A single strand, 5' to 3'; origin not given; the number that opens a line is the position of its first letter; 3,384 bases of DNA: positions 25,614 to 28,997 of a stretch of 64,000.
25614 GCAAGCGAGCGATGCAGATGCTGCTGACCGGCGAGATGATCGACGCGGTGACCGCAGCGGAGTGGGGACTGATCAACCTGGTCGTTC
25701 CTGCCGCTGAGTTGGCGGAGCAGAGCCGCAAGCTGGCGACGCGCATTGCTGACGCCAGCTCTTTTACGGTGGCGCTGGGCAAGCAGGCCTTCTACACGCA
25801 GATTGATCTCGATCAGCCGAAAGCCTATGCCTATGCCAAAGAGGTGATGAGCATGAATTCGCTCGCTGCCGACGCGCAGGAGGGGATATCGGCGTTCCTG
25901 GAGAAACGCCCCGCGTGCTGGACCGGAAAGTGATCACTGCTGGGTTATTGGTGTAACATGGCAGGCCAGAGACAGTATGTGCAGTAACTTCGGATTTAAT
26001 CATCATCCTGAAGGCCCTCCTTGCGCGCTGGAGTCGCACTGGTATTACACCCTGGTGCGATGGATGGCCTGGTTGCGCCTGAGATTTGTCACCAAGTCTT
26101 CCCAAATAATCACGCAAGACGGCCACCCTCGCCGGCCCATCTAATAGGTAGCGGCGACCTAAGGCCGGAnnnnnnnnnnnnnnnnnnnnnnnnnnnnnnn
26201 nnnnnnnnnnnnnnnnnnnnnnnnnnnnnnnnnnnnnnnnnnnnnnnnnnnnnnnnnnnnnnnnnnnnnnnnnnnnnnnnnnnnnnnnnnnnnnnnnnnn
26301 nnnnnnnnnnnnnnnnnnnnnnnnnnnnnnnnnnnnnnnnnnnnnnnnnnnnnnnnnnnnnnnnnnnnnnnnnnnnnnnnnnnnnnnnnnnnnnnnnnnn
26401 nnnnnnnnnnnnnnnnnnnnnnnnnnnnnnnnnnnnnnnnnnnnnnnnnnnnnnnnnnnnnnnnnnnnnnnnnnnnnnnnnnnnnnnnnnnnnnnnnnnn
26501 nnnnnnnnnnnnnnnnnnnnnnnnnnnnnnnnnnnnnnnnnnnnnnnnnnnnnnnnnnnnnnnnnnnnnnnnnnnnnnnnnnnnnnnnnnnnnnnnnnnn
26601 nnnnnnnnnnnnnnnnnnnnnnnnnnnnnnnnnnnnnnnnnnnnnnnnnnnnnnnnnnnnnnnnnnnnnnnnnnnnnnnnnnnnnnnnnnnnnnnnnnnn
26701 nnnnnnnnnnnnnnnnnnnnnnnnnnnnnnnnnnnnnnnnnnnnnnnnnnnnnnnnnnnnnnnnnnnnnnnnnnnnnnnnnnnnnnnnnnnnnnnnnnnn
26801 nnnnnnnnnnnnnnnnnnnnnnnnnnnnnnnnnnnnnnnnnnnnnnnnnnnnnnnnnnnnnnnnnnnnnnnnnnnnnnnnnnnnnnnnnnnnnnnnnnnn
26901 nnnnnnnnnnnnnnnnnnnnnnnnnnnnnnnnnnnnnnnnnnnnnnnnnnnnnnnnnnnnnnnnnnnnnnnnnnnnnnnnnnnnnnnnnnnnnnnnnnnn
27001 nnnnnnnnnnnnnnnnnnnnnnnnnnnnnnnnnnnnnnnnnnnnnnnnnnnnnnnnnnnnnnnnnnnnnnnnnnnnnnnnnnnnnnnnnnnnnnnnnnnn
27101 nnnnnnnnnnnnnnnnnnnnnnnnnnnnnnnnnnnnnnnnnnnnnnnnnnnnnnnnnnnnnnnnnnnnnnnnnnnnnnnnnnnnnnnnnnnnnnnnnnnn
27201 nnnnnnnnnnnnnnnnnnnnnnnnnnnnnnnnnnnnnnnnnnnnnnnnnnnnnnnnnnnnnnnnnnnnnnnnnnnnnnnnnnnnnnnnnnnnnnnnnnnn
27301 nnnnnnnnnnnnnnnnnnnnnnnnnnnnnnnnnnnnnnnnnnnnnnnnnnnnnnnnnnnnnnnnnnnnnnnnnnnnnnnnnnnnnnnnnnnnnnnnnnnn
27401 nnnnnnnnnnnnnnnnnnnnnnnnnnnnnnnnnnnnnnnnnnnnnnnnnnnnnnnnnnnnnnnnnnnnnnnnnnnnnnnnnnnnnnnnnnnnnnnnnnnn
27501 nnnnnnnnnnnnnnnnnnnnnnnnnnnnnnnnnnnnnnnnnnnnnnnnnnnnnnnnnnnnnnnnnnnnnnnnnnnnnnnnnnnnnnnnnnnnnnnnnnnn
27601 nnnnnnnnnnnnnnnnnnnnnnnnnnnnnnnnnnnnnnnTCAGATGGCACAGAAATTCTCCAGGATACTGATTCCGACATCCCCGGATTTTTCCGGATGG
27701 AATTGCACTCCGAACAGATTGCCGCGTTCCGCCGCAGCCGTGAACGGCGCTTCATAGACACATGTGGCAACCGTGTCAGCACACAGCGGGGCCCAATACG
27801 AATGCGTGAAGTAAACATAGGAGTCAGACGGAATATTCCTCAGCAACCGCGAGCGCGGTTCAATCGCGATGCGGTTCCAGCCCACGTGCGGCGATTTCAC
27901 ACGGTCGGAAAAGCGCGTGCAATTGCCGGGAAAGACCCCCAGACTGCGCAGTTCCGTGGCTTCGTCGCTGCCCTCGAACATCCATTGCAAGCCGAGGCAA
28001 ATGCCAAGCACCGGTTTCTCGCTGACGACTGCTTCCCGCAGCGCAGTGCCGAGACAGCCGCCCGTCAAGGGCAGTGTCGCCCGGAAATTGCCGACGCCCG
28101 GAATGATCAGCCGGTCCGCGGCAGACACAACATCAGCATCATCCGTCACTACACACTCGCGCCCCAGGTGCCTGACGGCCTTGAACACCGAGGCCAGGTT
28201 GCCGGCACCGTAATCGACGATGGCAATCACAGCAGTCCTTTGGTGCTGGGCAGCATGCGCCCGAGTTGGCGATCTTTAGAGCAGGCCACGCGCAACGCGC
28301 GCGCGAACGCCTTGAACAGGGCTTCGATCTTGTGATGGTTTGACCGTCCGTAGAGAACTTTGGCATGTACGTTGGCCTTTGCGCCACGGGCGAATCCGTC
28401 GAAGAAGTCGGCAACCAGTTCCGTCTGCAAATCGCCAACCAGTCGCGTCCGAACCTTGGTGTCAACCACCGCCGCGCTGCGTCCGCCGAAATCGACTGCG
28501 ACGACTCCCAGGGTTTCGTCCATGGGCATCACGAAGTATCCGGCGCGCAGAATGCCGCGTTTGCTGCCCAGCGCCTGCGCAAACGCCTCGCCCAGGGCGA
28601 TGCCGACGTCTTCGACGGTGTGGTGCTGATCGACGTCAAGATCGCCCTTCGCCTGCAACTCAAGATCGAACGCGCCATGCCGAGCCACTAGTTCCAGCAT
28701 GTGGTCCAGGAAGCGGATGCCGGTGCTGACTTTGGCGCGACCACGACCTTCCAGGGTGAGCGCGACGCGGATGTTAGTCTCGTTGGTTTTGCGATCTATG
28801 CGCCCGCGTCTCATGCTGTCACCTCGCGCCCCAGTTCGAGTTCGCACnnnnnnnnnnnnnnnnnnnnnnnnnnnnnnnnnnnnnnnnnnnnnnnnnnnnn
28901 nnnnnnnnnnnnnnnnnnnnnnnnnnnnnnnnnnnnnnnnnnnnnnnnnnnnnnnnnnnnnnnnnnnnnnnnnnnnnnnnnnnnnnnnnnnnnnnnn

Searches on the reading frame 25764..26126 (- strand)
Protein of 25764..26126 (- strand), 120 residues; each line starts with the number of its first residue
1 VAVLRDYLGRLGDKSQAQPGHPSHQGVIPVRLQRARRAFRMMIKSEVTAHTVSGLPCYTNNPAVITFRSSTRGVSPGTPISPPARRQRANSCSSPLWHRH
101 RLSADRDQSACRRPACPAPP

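Call 43: search_protein_families(library=pfam, proteins=[window:25764-26126:-], max_evalue=10)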
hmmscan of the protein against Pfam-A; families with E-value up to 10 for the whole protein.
window:25764-26126:- (120 aa): 1 family
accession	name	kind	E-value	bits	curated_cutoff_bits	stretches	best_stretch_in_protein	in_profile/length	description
PF15062.11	ARL6IP6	-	0.08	13.6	27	1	43-89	23-69/86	Haemopoietic lineage transmembrane helix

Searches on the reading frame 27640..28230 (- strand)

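Call 6: search_protein_families(library=ncbifam, proteins=[window:27640-28230:-])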
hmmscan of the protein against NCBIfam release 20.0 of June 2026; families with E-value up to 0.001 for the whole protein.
window:27640-28230:- (196 aa): 11 families
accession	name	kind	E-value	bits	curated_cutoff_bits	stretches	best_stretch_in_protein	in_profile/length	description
TIGR01855.1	IMP_synth_hisH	equivalog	6.7e-59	199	105.4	1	2-195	1-197/198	imidazole glycerol phosphate synthase subunit HisH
NF010608.0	PRK14004.1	equivalog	2.6e-43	148.2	216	1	1-195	1-208/210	imidazole glycerol phosphate synthase subunit HisH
TIGR00888.1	guaA_Nterm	equivalog_domain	1.8e-10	40.5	172.15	1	69-195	68-182/188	glutamine-hydrolyzing GMP synthase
NF001975.0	PRK00758.1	equivalog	2.6e-09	37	198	1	120-196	101-181/185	GMP synthase subunit A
NF005072.0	PRK06490.1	equivalog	5.9e-08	32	339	1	67-180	88-186/251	glutamine amidotransferase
NF000848.1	PRK00074.1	equivalog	4.6e-06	25.5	400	1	67-194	66-184/512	glutamine-hydrolyzing GMP synthase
TIGR03800.1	PLP_synth_Pdx2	equivalog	5.7e-06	26.4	105.55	0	10-83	9-82/184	pyridoxal 5'-phosphate synthase glutaminase subunit PdxT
TIGR00566.1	trpG_papA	subfamily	8.3e-05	22.4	121.05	0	168-194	163-190/192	glutamine amidotransferase of anthranilate synthase or aminodeoxychorismate synthase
NF006562.0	PRK09065.1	equivalog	0.00013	21.6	205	0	128-187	135-196/242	glutamine amidotransferase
NF004169.0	PRK05637.1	equivalog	0.00014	21.5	332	1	53-181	57-189/210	anthranilate synthase component II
NF010081.0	PRK13566.1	equivalog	0.00082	17.7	645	0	64-194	593-717/729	anthranilate synthase component I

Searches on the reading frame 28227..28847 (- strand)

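Call 6: search_protein_families(library=ncbifam, proteins=[window:28227-28847:-])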
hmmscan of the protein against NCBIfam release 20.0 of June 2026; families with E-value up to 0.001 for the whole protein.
window:28227-28847:- (206 aa): 13 families
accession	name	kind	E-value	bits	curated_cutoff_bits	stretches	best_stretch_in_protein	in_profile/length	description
NF002111.0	PRK00951.2-1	equivalog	1.4e-76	256.4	231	1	11-206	2-194/194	imidazoleglycerol-phosphate dehydratase HisB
NF002116.0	PRK00951.2-6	equivalog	6.5e-73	244.9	269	1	12-206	3-197/197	imidazoleglycerol-phosphate dehydratase HisB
NF002109.0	PRK00951.1-5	equivalog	1.7e-71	240.1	278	1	12-206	2-196/196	imidazoleglycerol-phosphate dehydratase HisB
NF002115.0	PRK00951.2-5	equivalog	8.4e-69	231.2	289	1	12-206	2-195/195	imidazoleglycerol-phosphate dehydratase HisB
NF003937.0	PRK05446.1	equivalog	8.9e-68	228.9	443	1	12-206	166-355/355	bifunctional histidinol-phosphatase/imidazoleglycerol-phosphate dehydratase HisB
NF002106.0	PRK00951.1-1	equivalog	1e-67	227.7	283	1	12-206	3-197/197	imidazoleglycerol-phosphate dehydratase HisB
NF002107.0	PRK00951.1-2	equivalog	4.3e-67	225.5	267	1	12-206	1-194/194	imidazoleglycerol-phosphate dehydratase HisB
NF002112.0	PRK00951.2-2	equivalog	8e-67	224.7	315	1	12-206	1-194/194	imidazoleglycerol-phosphate dehydratase HisB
NF002108.0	PRK00951.1-3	equivalog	2.4e-66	223.3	328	1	10-206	7-203/205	imidazoleglycerol-phosphate dehydratase HisB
NF002110.2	PRK00951.1-6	equivalog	7.4e-61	205.4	266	1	13-206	1-199/199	imidazoleglycerol-phosphate dehydratase HisB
NF002114.0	PRK00951.2-4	equivalog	1.1e-60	204.6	189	1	17-206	4-190/190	imidazoleglycerol-phosphate dehydratase HisB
NF002113.0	PRK00951.2-3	equivalog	1.6e-57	194.5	288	1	12-204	1-188/190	imidazoleglycerol-phosphate dehydratase HisB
NF010121.0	PRK13598.1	equivalog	1.9e-44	151.7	295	1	13-204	3-191/193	imidazoleglycerol-phosphate dehydratase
